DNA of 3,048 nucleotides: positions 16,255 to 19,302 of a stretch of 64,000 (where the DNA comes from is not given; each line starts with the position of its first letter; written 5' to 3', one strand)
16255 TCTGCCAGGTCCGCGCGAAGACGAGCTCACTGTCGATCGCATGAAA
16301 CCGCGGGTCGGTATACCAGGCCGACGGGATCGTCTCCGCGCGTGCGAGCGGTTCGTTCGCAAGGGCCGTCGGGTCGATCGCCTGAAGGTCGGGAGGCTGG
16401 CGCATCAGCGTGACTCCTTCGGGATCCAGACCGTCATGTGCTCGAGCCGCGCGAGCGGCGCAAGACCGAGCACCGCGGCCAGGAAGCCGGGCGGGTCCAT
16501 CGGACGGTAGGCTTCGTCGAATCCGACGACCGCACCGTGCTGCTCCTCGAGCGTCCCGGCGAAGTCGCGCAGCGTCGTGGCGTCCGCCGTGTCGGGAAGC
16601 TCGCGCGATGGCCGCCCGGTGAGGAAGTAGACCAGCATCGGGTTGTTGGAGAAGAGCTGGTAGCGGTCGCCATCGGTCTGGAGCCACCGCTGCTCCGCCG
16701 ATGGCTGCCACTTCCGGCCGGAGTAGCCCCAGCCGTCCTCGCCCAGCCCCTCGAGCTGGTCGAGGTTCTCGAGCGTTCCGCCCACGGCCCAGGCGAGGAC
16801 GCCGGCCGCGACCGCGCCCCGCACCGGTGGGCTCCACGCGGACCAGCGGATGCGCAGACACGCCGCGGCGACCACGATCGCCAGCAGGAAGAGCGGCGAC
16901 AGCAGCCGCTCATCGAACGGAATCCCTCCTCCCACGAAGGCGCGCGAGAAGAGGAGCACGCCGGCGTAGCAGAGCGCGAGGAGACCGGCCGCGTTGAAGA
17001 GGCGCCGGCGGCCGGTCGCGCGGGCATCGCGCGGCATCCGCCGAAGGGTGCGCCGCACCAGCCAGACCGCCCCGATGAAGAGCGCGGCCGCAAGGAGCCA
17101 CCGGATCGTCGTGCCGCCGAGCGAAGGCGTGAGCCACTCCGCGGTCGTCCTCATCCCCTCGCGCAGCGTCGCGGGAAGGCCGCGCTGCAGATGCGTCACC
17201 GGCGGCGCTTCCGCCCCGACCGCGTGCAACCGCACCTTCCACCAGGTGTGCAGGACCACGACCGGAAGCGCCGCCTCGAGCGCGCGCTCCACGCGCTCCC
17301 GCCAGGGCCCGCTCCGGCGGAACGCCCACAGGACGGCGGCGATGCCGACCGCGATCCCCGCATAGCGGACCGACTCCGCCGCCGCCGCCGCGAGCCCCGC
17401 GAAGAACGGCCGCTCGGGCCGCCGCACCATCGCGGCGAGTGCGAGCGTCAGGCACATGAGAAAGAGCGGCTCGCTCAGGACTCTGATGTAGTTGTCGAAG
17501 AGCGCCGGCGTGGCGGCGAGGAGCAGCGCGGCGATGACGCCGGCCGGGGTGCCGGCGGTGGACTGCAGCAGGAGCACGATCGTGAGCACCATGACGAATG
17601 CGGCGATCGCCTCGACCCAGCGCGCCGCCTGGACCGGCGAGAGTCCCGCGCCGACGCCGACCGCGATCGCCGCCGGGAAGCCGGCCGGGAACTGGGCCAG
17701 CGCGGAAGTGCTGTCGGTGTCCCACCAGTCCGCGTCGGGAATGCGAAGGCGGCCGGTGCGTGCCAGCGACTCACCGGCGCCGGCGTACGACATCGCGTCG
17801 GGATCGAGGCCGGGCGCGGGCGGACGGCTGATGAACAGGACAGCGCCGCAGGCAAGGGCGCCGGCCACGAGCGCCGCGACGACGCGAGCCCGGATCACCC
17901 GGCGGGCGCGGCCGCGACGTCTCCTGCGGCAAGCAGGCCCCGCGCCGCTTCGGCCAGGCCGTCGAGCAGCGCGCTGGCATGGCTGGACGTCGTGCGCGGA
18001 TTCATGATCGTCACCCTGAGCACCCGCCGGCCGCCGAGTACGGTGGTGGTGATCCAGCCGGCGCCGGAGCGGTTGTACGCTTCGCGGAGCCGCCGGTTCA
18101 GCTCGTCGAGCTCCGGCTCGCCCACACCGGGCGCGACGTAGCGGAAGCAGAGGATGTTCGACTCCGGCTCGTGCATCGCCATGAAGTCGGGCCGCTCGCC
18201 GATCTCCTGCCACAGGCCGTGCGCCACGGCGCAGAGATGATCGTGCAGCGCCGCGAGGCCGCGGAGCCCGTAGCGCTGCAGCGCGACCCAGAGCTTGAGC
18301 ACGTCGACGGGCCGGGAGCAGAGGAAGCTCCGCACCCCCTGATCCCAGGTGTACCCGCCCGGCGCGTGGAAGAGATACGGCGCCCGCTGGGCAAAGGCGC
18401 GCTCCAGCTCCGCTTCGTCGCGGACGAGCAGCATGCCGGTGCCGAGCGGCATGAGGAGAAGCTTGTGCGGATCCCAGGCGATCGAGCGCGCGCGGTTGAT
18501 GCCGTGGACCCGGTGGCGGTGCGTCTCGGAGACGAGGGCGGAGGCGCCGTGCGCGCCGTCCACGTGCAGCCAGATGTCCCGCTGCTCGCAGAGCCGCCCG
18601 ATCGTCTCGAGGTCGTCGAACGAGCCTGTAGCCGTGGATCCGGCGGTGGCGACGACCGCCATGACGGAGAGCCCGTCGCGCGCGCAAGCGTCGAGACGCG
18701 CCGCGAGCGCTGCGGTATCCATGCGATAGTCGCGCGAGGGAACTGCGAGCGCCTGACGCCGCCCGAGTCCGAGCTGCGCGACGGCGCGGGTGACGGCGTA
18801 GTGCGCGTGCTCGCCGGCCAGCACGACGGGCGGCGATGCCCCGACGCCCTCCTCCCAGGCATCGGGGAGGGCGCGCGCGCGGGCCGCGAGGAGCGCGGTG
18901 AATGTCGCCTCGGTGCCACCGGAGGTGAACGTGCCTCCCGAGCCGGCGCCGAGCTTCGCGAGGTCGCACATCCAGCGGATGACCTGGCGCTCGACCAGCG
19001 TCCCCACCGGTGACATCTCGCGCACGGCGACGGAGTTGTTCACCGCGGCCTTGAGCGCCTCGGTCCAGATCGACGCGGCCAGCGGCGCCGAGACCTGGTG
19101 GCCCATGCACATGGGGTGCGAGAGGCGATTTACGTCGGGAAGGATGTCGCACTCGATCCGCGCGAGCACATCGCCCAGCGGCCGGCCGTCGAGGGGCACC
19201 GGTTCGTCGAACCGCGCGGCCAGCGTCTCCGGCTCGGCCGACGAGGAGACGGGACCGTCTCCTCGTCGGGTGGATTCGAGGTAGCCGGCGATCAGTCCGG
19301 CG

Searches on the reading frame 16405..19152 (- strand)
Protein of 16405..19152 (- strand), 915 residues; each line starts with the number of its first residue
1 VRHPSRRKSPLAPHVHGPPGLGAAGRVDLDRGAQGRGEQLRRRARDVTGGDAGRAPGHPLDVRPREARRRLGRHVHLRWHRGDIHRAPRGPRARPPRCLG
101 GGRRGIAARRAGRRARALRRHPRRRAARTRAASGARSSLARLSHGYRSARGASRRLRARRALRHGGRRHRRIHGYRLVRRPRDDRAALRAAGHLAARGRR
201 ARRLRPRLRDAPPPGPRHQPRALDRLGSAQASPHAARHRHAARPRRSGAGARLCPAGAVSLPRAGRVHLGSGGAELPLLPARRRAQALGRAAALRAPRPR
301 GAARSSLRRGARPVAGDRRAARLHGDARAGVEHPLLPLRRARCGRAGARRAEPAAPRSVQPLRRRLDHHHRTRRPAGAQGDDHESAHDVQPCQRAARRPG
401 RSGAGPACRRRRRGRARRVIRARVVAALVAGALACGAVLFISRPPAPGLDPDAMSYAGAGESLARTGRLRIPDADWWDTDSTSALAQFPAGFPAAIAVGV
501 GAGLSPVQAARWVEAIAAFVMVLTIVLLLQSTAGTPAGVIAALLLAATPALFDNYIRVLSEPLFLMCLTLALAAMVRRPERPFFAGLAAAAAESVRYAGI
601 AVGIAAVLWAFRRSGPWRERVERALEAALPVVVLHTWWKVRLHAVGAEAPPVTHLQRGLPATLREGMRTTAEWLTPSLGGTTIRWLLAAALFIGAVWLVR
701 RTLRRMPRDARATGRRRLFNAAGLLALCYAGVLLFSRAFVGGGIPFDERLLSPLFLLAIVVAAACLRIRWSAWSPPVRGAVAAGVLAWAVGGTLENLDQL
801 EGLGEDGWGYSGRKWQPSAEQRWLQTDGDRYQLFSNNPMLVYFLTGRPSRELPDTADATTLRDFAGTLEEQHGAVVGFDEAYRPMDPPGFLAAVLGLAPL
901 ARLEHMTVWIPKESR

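Call 53: search_protein_families(library=pfam, proteins=[window:16405-19152:-], max_evalue=0.001)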
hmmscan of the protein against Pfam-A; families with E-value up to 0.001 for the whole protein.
window:16405-19152:- (915 aa): 1 family
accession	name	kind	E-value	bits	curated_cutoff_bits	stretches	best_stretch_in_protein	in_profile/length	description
PF13231.12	PMT_2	-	1e-05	26.3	26.1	1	508-622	22-143/160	Dolichyl-phosphate-mannose-protein mannosyltransferase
